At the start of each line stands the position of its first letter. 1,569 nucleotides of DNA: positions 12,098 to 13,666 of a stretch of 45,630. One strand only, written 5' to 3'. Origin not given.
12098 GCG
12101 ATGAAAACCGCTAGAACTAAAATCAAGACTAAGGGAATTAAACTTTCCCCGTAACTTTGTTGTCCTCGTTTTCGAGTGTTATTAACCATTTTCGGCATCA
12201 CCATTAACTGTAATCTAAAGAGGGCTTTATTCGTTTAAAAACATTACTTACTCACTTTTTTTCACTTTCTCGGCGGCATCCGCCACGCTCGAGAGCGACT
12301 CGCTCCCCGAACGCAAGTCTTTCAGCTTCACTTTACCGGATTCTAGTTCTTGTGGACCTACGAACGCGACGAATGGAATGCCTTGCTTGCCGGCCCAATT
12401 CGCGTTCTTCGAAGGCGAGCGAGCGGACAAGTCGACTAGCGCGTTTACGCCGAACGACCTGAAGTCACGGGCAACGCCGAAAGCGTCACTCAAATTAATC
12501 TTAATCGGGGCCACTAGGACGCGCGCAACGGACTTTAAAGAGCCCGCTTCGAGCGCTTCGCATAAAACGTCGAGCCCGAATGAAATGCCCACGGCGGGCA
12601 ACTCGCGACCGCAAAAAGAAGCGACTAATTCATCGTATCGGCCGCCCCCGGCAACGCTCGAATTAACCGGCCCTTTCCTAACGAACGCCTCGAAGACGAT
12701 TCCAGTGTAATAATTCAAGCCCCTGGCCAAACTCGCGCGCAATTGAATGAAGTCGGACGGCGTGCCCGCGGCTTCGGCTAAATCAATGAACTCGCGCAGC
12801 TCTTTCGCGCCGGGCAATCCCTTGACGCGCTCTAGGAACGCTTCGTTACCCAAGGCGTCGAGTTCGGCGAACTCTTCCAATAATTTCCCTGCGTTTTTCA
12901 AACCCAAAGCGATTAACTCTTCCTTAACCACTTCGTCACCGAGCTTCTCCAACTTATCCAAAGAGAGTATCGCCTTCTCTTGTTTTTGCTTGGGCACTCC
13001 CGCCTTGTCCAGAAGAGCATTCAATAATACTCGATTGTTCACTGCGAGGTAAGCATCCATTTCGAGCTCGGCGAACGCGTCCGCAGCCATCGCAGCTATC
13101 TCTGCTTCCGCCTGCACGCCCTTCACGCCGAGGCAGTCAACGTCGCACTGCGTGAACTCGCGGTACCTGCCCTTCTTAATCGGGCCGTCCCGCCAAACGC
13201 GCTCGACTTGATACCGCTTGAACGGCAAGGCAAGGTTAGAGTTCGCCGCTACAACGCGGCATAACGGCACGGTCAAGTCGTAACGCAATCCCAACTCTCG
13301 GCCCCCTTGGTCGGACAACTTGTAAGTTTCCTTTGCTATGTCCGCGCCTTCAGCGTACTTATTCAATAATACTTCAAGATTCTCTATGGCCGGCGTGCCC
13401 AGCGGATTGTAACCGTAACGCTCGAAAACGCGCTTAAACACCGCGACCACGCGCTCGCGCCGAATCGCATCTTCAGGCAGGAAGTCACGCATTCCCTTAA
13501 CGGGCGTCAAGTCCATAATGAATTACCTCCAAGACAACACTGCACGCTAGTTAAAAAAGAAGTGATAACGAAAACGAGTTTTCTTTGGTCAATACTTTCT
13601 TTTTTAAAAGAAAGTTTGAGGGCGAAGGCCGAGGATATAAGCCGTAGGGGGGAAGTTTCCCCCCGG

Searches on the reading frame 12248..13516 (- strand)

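Call 19: search_protein_families(library=pfam, proteins=[window:12248-13516:-], max_evalue=0.00001)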
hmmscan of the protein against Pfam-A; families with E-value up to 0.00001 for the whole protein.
window:12248-13516:- (422 aa): 3 families
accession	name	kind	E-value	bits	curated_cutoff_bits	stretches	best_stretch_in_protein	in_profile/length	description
PF13393.11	tRNA-synt_His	-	4.5e-49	167.8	25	1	8-317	1-307/308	Histidyl-tRNA synthetase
PF03129.25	HGTP_anticodon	-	1e-13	51.7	21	1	333-420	2-93/94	Anticodon binding domain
PF00587.30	tRNA-synt_2b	-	9.7e-06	26.2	29.3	0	65-324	1-147/179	tRNA synthetase class II core domain (G, H, P, S and T)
